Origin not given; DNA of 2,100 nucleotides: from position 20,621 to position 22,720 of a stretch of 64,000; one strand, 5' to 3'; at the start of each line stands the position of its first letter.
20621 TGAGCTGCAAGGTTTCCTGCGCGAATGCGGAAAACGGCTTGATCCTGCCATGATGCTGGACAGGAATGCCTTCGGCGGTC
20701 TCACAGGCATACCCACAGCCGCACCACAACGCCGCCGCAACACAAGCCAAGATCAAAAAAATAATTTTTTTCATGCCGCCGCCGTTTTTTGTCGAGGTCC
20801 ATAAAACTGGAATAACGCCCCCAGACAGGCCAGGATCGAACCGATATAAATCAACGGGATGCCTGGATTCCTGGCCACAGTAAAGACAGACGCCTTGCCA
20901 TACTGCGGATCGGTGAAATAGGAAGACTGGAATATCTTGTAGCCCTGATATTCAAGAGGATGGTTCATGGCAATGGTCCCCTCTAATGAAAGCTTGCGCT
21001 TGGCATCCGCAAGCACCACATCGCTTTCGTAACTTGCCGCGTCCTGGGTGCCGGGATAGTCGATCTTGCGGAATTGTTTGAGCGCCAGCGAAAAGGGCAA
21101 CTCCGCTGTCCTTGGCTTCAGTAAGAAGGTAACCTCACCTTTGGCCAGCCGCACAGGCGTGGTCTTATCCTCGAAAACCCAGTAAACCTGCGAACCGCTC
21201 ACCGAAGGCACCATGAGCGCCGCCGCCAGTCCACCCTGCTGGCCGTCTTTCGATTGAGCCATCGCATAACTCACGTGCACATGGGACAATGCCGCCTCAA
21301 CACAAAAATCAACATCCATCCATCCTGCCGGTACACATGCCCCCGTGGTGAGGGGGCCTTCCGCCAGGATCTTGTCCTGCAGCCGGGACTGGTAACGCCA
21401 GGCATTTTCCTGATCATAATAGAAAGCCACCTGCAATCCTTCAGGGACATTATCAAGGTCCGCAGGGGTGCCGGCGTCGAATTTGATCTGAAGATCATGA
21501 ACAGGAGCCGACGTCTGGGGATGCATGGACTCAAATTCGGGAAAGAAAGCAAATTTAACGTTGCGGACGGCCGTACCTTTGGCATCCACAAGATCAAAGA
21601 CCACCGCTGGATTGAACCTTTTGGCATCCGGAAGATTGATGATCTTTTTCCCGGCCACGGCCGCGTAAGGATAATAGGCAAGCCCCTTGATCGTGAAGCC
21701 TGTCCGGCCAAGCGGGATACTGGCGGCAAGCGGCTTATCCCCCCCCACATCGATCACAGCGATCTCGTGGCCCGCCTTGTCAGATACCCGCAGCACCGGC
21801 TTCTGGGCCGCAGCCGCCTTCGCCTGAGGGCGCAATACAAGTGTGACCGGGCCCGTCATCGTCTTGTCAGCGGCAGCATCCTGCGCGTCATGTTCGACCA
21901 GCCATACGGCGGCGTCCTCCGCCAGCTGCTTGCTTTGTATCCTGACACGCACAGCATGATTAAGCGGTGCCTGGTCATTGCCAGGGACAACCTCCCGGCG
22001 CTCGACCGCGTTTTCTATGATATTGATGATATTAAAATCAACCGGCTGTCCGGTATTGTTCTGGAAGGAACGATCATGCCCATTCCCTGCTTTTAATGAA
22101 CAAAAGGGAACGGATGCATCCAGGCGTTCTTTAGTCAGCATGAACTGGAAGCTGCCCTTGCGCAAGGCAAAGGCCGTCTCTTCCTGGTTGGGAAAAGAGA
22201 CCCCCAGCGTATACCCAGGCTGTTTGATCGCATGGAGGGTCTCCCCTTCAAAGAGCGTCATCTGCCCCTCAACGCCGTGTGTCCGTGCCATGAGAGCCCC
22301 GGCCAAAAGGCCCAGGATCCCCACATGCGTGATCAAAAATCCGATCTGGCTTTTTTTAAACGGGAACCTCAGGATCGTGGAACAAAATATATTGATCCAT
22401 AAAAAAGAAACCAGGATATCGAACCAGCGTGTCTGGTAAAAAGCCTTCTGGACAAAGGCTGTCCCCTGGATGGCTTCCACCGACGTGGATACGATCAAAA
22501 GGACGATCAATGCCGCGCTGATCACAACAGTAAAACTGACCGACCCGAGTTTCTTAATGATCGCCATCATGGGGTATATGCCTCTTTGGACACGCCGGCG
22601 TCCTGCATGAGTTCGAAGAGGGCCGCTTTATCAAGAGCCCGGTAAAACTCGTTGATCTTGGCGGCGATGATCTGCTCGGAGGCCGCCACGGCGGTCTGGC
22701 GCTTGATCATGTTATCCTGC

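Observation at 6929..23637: Complete siroheme-dependent (Ahb) haem b pathway fused into one supercluster with System II cytochrome c maturation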

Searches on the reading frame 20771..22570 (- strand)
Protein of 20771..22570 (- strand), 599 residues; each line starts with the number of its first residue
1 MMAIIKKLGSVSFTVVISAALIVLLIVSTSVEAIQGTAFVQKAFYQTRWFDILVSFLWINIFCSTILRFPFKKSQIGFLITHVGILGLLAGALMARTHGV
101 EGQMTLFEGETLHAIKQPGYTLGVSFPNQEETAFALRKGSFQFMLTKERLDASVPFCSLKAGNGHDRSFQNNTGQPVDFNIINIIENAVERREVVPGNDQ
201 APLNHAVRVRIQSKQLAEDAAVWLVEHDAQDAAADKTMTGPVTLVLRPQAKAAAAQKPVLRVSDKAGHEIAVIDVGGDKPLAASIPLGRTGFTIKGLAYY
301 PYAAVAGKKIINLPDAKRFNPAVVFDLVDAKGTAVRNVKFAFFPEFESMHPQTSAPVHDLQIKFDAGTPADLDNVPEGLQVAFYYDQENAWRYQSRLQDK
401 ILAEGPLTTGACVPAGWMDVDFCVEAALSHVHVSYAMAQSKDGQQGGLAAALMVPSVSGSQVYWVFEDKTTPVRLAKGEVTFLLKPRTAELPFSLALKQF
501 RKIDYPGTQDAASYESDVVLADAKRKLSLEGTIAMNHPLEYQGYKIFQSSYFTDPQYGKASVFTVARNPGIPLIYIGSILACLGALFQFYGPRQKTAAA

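Call 3: search_protein_families(library=ncbifam, proteins=[window:20771-22570:-])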
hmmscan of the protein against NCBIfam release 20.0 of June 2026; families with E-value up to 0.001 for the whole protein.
window:20771-22570:- (599 aa): 0 families

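Call 5: search_protein_families(library=pfam, proteins=[window:20771-22570:-], max_evalue=0.01)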
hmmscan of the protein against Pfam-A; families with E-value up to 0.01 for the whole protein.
window:20771-22570:- (599 aa): 1 family
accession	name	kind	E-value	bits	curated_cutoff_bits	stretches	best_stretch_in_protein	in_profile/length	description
PF05140.19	ResB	-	1.2e-26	94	24.6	3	464-551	181-265/486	ResB-like family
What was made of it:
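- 20771..22570 (-): ResB/Ccs1 (System II haem-handling subunit), 599 aa; 4-nt overlap with hemA and with ccsA. PF05140 (call 5).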

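Call 14: find_encoding_contigs(protein=window:20771-22570:-, flank=10000, max_places=6)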
Protein window:20771-22570:- (599 aa): 12 contigs read that carry it; 6 places shown.
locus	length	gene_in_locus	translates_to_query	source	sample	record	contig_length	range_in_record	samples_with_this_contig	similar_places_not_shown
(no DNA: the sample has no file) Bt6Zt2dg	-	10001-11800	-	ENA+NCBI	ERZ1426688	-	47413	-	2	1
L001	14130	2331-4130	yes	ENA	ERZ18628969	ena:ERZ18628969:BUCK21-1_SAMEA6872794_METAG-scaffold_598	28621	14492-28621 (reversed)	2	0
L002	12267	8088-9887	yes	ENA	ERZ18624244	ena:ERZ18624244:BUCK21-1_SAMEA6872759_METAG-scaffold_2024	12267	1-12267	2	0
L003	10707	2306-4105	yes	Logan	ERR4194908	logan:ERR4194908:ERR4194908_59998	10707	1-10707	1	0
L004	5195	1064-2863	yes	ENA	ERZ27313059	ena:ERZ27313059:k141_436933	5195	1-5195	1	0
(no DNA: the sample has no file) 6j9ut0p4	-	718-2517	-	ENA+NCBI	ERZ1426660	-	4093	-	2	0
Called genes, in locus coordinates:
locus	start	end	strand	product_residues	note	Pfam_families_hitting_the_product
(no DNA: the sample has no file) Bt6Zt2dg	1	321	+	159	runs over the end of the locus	PF04074:DUF386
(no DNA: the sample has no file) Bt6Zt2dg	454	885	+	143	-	PF00072:Response_reg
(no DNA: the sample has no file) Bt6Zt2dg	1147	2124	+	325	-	PF00348:polyprenyl_synt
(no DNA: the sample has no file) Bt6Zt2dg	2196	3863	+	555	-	PF01266:DAO (faint), PF21162:ETFQO_UQ-bd, PF05187:Fer4_ETF_QO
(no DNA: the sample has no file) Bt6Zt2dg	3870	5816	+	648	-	PF01012:ETF, PF00766:ETF_alpha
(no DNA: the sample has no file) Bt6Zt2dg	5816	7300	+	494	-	PF01370:Epimerase, PF05368:NmrA, PF13460:NAD_binding_10, PF11066:DUF2867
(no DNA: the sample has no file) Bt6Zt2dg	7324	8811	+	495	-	PF03264:Cytochrom_NNT, PF14522:Cytochrome_C7 (faint)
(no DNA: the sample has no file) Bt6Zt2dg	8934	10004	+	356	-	PF05201:GlutR_N, PF16912:Glu_dehyd_C (weak), PF01488:Shikimate_DH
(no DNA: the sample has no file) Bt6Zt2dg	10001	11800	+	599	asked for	PF05140:ResB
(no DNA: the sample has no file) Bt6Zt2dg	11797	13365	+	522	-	PF01578:Cytochrom_C_asm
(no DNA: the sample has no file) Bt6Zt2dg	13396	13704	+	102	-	-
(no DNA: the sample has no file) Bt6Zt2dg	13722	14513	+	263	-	PF22678:Cytochrom_c_NrfB-like (faint), PF22113:Mtrc-MtrF_II-IV_dom (faint), PF14522:Cytochrome_C7 (faint), PF14537:Cytochrom_c3_2 (faint), PF09699:Paired_CXXCH_1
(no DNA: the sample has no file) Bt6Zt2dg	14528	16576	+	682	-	-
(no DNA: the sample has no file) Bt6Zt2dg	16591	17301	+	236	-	PF13241:NAD_binding_7, PF14824:Sirohm_synth_M (weak), PF10414:CysG_dimeriser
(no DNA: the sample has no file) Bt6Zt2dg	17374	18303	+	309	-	PF01379:Porphobil_deam, PF03900:Porphobil_deamC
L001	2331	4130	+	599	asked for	PF05140:ResB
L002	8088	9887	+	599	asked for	PF05140:ResB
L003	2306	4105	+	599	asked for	PF05140:ResB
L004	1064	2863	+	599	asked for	PF05140:ResB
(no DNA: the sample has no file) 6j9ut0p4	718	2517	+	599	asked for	PF05140:ResB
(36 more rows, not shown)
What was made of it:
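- Checked: The identical ResB protein occurs on 12 independently assembled contigs, and the six places shown have the same gene order (call 14).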

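Call 16: find_homologous_proteins(query=window:20771-22570:-, max_evalue=0.00001)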
Query window:20771-22570:- (599 aa): 34 proteins with E <= 0.00001 among 8000 candidates.
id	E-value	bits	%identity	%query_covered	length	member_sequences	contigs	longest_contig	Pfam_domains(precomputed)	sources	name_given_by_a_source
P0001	0.0e+0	1350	100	100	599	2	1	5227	PF05140.20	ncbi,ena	-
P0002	1.2e-253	861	64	99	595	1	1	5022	PF05140.20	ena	-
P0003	4.3e-251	852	63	100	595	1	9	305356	PF05140.20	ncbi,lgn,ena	-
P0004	5.5e-244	829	62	100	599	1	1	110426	PF05140.20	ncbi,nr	ncbi:MAG: cytochrome c biogenesis protein ResB [Candidatus Omnitrophica bacterium]|nr:cytochrome c b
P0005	3.8e-219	747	55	100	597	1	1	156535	PF05140.20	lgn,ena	-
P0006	3.4e-204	698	54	99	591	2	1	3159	PF05140.20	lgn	-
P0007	1.8e-202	692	54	100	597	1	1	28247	PF05140.20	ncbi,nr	ncbi:MAG: cytochrome c biogenesis protein ResB [Candidatus Omnitrophica bacterium]|nr:cytochrome c b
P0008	5.6e-201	687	52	99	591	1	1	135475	PF05140.20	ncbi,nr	ncbi:MAG: cytochrome c biogenesis protein ResB [Candidatus Omnitrophica bacterium]|nr:cytochrome c b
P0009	2.3e-195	668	52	99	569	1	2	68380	PF05140.20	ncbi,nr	ncbi:MAG: cytochrome c biogenesis protein ResB [Candidatus Omnitrophica bacterium]|nr:cytochrome c b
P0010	8.6e-189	647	50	98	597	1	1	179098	PF05140.20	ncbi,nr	ncbi:MAG: cytochrome c biogenesis protein ResB [Candidatus Omnitrophica bacterium]|nr:cytochrome c b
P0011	2.9e-187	642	50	99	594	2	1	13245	PF05140.20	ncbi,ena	-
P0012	2.0e-176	606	48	99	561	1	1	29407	PF05140.20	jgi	jgi:hypothetical protein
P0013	1.5e-155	537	44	99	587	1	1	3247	PF05140.20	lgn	-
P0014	1.5e-138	481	43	99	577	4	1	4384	PF05140.20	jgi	-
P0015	1.1e-137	478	42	98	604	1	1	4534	PF05140.20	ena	-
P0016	3.0e-136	473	42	100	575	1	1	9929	PF05140.20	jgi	jgi:hypothetical protein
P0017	6.4e-136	472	42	98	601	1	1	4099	PF05140.20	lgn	-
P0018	1.3e-135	471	41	98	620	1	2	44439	PF05140.20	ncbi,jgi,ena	-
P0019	1.6e-135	471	40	97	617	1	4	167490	PF05140.20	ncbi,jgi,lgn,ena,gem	-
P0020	3.9e-134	466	41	98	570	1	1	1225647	PF05140.20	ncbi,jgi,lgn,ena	ncbi:MAG: cytochrome c biogenesis protein ResB [Candidatus Omnitrophota bacterium]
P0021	1.9e-131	457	41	98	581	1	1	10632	PF05140.20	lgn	-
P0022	3.9e-128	446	39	99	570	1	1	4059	PF05140.20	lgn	-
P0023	2.7e-126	440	40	98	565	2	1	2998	PF05140.20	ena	-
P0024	3.4e-121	424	38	99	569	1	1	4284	PF05140.20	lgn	-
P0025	6.9e-116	406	38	99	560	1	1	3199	PF05140.20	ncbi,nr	ncbi:MAG: cytochrome c biogenesis protein ResB [Candidatus Omnitrophica bacterium]|nr:cytochrome c b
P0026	5.7e-112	393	37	98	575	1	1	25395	PF05140.20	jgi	-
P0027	3.4e-105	371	34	68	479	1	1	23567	PF05140.20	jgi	jgi:hypothetical protein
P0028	3.3e-100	354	36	98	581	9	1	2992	PF05140.20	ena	-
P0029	5.6e-89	317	35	98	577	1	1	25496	PF05140.20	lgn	-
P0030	1.3e-39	154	28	98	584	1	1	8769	PF05140.20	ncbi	-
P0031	4.6e-20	90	41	16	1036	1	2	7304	PF05140.20,PF01578.26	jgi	jgi:cytochrome c-type biogenesis protein CcsB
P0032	3.6e-18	83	38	18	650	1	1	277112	PF05140.20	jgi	jgi:uncharacterized membrane protein YfcA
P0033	2.3e-10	58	35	18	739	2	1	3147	PF05140.20,PF01578.26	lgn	-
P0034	1.4e-9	55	40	18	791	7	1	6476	PF05140.20,PF01578.26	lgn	-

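Call 19: find_related_loci(query=A1, collection=genome_contigs, flank=10000)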
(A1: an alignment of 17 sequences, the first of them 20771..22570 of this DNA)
Query A1 (599 aa) in genome_contigs; peptide patterns used: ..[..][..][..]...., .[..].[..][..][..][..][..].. (x = any residue, [..] = any of these).
162 stretches matched a pattern; 143 encode a relative of the query (tblastn E <= 1e-3); the best 80 are kept; 80 distinct loci.
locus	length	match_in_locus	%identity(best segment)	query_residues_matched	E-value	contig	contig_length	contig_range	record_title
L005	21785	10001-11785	63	1-598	0e+0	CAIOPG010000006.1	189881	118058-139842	MAG: Candidatus Omnitrophica bacterium isolate Umea1p4_bin-199 genome assembly, contig: bin-199:06/20, whole genome shot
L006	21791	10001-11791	62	1-597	0e+0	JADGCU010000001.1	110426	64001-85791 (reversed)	MAG: Candidatus Omnitrophota bacterium isolate nXXbin4 nXX_bin4_NODE_10_length_110426_cov_7.878501, whole genome shotgun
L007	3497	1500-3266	54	5-595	0e+0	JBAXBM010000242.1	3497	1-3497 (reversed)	MAG: Candidatus Omnitrophota bacterium isolate ELA167 MAG167_243, whole genome shotgun sequence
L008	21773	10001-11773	52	1-595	0e+0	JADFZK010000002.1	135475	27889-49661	MAG: Candidatus Omnitrophota bacterium isolate nHGRbin18 nHGR_bin18_NODE_53_length_135475_cov_12.208736, whole genome sh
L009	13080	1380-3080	52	1-595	0e+0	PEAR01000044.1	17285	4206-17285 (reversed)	MAG: Candidatus Omnitrophota bacterium isolate Cal1bin1 scaffold120, whole genome shotgun sequence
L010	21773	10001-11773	50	1-589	0e+0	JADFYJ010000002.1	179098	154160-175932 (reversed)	MAG: Candidatus Omnitrophota bacterium isolate nDJH6bin5 nDJH6_bin5_NODE_2_length_179098_cov_10.056110, whole genome sho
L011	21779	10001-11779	50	1-596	0e+0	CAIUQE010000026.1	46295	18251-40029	MAG: Candidatus Omnitrophica bacterium isolate MJ-2014-D6_bin-075 genome assembly, contig: bin-075:26/49, whole genome s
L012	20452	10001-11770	50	1-593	0e+0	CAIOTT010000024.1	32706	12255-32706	MAG: Candidatus Omnitrophica bacterium isolate Ki2-D4_bin-0675 genome assembly, contig: bin-0675:24/74, whole genome sho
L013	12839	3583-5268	40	1-593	1e-136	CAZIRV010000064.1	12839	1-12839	MAG TPA_asm: uncultured Planctomycetales bacterium isolate SRP128015_co1_466 genome assembly, contig: NODE_7545_length_1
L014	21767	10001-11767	42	2-598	1e-135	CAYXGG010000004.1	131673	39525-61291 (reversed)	MAG TPA_asm: uncultured Planctomycetales bacterium isolate SRP150892_co2_491 genome assembly, contig: NODE_109_length_13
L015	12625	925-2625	39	2-590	7e-126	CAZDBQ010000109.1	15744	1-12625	MAG TPA_asm: uncultured Planctomycetia bacterium isolate binchicken_co165_304 genome assembly, contig: k141_126678, whol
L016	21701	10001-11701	38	1-590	3e-123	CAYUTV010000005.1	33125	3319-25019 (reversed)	MAG TPA_asm: uncultured Planctomycetia bacterium isolate binchicken_co16_157 genome assembly, contig: NODE_2205_length_3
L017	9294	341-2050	37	5-590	5e-122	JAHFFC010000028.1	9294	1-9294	MAG: Candidatus Omnitrophota bacterium isolate nzgw283 NODE_12234_length_9295_cov_2.726619, whole genome shotgun sequenc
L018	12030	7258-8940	36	4-590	6e-121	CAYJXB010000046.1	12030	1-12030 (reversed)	MAG TPA_asm: uncultured Planctomycetia bacterium isolate ERP125453_co1_485 genome assembly, contig: NODE_5960_length_120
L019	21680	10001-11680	39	2-590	6e-121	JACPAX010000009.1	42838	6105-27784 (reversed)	MAG: Candidatus Omnitrophota bacterium isolate NC_groundwater_242_Ag_S-0.2um_58_8 S5_GD2017_2_S2_scaffold_462, whole gen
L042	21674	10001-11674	36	4-592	1e-86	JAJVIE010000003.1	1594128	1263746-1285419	MAG: Candidatus Omnitrophota bacterium isolate Bin_62 c_000000000003, whole genome shotgun sequence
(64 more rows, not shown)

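Call 33: search_solved_structures(query=window:20771-22570:-, max_evalue=0.1, show_alignments=1)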
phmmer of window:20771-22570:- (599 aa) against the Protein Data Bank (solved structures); distinct sequences matched with E-value up to 0.1: 2.
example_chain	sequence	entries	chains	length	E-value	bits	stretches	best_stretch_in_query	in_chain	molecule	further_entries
25vk_A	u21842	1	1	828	2.1e-21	79.1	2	488-592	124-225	Cytochrome c biogenesis protein (CcsA)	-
7s9y_A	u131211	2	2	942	1.8e-20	76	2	490-591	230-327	Cytochrome c biogenesis protein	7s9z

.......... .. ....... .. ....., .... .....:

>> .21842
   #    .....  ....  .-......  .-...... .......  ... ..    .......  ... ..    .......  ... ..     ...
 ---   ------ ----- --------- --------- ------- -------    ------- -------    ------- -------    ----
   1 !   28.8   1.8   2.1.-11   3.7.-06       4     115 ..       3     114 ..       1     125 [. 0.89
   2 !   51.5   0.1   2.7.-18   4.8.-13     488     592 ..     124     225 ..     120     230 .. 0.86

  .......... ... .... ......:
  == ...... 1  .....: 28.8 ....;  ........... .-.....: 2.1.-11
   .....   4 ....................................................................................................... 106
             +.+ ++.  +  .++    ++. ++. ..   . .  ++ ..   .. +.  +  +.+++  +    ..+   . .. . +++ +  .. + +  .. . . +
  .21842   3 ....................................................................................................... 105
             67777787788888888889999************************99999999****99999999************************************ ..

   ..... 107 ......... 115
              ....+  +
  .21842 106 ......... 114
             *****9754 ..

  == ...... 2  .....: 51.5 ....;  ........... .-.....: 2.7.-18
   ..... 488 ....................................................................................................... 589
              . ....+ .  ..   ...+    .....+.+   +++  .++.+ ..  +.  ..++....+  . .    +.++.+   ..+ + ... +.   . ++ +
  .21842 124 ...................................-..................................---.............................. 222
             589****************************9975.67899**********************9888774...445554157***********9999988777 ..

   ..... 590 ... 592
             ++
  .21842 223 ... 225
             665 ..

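Call 45: search_protein_families(library=ncbifam, proteins=[L042:6943-9024:-, L014:14558-16675:+], max_evalue=1)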
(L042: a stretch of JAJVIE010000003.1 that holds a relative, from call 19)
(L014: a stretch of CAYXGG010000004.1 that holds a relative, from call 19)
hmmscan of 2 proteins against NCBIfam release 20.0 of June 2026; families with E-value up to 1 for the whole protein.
L042:6943-9024:- (693 aa): 0 families

L014:14558-16675:+ (705 aa): 0 families
